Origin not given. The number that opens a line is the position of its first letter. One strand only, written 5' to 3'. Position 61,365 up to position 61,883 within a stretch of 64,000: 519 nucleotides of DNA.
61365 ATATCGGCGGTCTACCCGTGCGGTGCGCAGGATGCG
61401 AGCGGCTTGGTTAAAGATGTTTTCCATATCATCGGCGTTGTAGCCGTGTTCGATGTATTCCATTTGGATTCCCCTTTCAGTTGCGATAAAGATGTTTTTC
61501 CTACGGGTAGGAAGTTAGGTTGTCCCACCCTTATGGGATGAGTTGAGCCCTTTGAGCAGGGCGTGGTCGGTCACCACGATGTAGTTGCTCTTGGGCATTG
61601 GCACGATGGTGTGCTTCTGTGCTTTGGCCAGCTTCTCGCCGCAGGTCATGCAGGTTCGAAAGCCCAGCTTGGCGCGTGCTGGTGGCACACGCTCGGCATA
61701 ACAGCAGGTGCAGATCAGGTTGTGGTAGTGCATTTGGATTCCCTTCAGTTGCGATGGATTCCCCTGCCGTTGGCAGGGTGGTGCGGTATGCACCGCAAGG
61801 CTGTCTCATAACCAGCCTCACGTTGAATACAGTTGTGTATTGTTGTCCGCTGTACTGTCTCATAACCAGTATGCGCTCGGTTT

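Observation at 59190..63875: Seven copies of a perfect palindrome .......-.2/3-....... at the early-gene end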

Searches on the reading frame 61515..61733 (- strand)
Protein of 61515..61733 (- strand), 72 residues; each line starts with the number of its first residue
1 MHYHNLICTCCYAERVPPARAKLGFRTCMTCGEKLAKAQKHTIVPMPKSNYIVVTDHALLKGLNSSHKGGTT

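Call 9: search_protein_families(library=pfam, proteins=[window:61515-61733:-], max_evalue=0.01)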
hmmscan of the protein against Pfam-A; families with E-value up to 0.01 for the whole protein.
window:61515-61733:- (72 aa): 0 families

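Call 10: search_protein_families(library=phrogs, proteins=[window:61515-61733:-], max_evalue=0.001)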
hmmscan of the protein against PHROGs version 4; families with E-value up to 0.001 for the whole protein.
window:61515-61733:- (72 aa): 0 families

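Call 75: find_homologous_proteins(query=window:61515-61733:-, max_evalue=0.001)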
Query window:61515-61733:- (72 aa): 462 proteins with E <= 0.001 among 462 candidates; the best 120 are listed.
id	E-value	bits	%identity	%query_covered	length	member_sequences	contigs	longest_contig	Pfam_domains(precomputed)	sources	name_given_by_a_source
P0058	1.4e-40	154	93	100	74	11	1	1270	-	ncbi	-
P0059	1.5e-39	151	93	100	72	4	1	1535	-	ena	-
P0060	2.5e-38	147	89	100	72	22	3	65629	-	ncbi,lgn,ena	-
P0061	5.9e-34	133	82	99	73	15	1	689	-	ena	-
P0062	3.3e-33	131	81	97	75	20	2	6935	-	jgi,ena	jgi:hypothetical protein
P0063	5.0e-32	127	80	96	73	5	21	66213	-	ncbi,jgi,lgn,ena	jgi:hypothetical protein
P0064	1.1e-31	126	80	96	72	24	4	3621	-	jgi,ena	-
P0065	2.1e-31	125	80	96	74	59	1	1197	-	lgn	-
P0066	6.8e-31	123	83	89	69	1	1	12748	-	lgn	-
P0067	2.6e-30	121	73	99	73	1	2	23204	-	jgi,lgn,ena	jgi:hypothetical protein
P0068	3.7e-30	121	74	97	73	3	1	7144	-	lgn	-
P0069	4.0e-30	121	73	99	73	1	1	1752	-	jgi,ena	jgi:hypothetical protein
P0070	4.8e-28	114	78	96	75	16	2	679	-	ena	-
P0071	9.4e-28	113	75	96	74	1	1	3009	-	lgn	-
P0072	1.0e-27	113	73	89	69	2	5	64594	-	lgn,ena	-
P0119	4.6e-22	95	66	90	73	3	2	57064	-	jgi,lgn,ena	jgi:hypothetical protein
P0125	1.4e-21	94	64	97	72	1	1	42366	-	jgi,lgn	-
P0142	5.2e-21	92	67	97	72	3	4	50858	-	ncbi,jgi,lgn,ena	jgi:ribosomal protein L37AE/L43A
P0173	6.4e-20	88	65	90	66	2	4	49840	-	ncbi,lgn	-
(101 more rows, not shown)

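Call 78: find_encoding_contigs(protein=P0072, flank=10000, max_places=3)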
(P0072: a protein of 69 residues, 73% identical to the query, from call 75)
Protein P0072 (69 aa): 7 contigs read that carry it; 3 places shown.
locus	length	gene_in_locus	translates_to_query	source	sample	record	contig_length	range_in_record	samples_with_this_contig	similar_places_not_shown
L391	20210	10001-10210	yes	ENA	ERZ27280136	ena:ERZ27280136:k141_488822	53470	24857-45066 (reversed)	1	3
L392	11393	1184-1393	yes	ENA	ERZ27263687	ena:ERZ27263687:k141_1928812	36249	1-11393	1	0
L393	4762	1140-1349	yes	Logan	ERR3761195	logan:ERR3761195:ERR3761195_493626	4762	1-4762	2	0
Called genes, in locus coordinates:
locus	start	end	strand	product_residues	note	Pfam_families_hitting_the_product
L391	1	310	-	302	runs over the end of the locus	PF25209:Phage_capsid_4, PF10124:Mu-like_gpT (faint)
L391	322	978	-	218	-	-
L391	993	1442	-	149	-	-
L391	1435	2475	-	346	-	-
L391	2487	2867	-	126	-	PF00166:Cpn10 (weak)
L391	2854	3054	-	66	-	-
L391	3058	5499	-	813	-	-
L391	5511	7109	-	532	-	PF17289:Terminase_6C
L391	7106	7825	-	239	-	-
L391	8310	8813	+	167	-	-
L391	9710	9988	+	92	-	-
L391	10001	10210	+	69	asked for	-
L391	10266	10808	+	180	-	PF13392:HNH_3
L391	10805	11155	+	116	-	-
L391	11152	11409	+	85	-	-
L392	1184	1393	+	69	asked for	-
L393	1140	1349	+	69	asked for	-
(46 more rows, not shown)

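Call 79: find_encoding_contigs(protein=P0119, flank=10000, max_places=1)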
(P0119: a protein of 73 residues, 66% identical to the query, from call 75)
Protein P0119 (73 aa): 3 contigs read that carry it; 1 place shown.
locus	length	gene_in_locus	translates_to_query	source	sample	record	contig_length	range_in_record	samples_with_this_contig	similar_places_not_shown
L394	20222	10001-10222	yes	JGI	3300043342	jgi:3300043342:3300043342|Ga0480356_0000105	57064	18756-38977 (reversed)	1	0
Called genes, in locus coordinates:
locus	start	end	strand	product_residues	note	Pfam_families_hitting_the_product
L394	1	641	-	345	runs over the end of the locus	-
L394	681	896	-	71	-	-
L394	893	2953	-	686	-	PF23899:SU10_portal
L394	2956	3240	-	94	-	-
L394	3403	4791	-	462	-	PF04466:Terminase_3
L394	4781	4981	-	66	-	-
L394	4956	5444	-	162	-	-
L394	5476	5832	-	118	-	-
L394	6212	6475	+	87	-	-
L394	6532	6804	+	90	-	-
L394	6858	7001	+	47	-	-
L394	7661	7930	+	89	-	-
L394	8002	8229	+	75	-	-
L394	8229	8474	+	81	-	-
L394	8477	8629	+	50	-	-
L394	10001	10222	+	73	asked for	-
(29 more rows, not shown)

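Call 80: find_encoding_contigs(protein=P0142, flank=10000, max_places=1)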
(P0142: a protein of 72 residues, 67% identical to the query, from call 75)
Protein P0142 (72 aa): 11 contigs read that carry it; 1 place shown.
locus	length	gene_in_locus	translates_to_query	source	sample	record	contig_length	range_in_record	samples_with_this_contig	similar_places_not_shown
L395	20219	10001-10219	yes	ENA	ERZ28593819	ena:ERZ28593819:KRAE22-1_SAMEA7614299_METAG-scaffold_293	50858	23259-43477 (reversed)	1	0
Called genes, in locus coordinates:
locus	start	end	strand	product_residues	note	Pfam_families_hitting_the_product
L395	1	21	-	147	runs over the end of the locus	-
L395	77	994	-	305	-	PF25209:Phage_capsid_4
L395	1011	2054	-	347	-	-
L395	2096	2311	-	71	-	-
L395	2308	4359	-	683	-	PF23899:SU10_portal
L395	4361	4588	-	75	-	-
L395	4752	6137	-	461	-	PF04466:Terminase_3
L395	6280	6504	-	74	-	-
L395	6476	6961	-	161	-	-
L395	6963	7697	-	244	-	-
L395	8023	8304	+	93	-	-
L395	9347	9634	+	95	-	-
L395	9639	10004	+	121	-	-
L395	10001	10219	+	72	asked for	-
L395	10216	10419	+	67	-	-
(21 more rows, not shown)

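Call 81: find_encoding_contigs(protein=P0173, flank=10000, max_places=1)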
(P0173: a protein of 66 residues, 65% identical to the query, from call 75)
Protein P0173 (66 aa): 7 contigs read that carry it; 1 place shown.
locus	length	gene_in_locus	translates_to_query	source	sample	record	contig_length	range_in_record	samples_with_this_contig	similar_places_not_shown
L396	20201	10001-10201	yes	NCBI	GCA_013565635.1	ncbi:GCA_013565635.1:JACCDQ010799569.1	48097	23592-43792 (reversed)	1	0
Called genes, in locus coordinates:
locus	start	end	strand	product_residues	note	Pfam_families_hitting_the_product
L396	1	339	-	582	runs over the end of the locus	PF12236:Head-tail_con (faint)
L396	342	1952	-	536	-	-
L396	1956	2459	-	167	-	-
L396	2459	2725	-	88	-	-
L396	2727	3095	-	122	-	PF13539:Peptidase_M15_4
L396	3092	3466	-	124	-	-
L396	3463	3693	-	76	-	-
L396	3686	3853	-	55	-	-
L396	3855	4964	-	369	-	-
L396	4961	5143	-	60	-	-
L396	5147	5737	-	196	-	-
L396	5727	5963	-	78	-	-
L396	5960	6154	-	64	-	-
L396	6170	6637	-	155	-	-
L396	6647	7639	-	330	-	-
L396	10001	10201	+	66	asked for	-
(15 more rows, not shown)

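Call 82: find_encoding_contigs(protein=P0125, flank=10000, max_places=1)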
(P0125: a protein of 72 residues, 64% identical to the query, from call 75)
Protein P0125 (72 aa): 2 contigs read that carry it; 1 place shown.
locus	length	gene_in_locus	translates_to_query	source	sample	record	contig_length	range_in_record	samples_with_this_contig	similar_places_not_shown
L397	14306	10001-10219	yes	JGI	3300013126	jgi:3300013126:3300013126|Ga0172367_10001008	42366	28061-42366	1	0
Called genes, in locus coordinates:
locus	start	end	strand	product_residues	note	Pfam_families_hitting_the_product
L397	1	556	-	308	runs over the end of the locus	PF25209:Phage_capsid_4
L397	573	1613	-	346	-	-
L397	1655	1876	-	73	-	-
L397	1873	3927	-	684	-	PF23899:SU10_portal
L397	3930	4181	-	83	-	-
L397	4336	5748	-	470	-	PF04466:Terminase_3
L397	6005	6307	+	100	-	PF13392:HNH_3, PF00847:AP2 (weak)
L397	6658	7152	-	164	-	-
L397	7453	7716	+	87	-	-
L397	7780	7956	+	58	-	-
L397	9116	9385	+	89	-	-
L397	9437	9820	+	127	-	-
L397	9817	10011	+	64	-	-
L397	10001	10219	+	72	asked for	-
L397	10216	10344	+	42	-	-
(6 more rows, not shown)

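Call 85: predict_structure(alignment_id=A3)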
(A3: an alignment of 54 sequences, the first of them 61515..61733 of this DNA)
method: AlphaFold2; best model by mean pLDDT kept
length: 72 residues; sequences in the alignment: 54
mean_pLDDT: 81.7   pTM: 0.55
mean pLDDT of the five models: 81.7, 81.1, 80.6, 80.3, 78.2
residues with pLDDT >= 90: 26; 70-90: 33; 50-70: 8; < 50: 5
segments of 3 or more residues with pLDDT < 50: 69-72
pLDDT, mean of each block of 10 residues (from residue 1): 77 92 92 89 82 84 64 45
secondary structure, 60 per line:
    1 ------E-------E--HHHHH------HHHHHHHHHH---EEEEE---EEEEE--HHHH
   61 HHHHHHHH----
elements in order: H18-22 H29-38 E42-46 E50-54 H57-68
